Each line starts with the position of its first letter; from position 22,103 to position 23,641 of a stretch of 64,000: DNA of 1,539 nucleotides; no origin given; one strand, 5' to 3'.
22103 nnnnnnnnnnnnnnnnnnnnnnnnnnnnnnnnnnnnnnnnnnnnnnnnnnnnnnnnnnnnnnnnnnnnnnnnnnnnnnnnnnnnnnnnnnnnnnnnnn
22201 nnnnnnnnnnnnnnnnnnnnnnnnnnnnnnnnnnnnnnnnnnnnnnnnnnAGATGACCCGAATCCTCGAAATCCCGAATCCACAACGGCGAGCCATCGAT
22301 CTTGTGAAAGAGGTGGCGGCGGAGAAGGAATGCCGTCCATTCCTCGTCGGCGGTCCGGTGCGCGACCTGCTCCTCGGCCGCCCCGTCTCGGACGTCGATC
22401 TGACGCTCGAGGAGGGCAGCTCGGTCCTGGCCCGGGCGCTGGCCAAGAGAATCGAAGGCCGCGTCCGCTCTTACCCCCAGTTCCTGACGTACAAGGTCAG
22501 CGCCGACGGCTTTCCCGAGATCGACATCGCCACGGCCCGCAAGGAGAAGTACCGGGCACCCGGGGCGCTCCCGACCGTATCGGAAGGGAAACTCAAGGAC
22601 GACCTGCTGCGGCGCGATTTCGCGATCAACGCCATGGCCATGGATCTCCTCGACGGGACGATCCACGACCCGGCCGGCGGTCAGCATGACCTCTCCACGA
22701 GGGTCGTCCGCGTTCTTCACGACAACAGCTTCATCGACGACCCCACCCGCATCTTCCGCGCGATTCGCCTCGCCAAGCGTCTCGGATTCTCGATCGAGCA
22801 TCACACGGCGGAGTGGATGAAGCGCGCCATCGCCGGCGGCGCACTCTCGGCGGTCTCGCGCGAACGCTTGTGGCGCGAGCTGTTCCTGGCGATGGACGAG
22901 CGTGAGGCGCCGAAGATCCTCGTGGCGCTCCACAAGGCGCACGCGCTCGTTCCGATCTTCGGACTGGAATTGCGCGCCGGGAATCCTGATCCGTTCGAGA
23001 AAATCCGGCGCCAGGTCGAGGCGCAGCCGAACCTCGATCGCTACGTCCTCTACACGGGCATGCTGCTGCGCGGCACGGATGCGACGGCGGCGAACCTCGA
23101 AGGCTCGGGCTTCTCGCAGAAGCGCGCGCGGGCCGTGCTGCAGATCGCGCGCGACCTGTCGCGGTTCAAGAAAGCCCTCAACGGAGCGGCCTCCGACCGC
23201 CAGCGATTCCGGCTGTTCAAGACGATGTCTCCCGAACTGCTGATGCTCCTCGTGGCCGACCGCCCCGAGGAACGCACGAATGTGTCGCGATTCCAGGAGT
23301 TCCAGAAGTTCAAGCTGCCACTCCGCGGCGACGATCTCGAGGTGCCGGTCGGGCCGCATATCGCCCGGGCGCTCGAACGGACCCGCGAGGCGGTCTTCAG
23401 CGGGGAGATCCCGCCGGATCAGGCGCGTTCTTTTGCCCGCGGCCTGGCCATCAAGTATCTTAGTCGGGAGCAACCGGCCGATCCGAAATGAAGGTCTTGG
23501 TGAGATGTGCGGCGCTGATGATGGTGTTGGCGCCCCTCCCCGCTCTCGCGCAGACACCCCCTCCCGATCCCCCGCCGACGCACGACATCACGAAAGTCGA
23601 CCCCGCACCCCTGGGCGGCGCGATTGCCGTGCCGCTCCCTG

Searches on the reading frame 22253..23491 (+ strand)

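Call 18: search_protein_families(library=pfam, proteins=[window:22253-23491:+], max_evalue=0.00001)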
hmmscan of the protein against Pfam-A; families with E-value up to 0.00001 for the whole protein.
window:22253-23491:+ (412 aa): 1 family
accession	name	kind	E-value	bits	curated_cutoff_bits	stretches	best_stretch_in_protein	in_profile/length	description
PF01743.26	PolyA_pol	-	9.7e-27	94.3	23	1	30-153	2-126/126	Poly A polymerase head domain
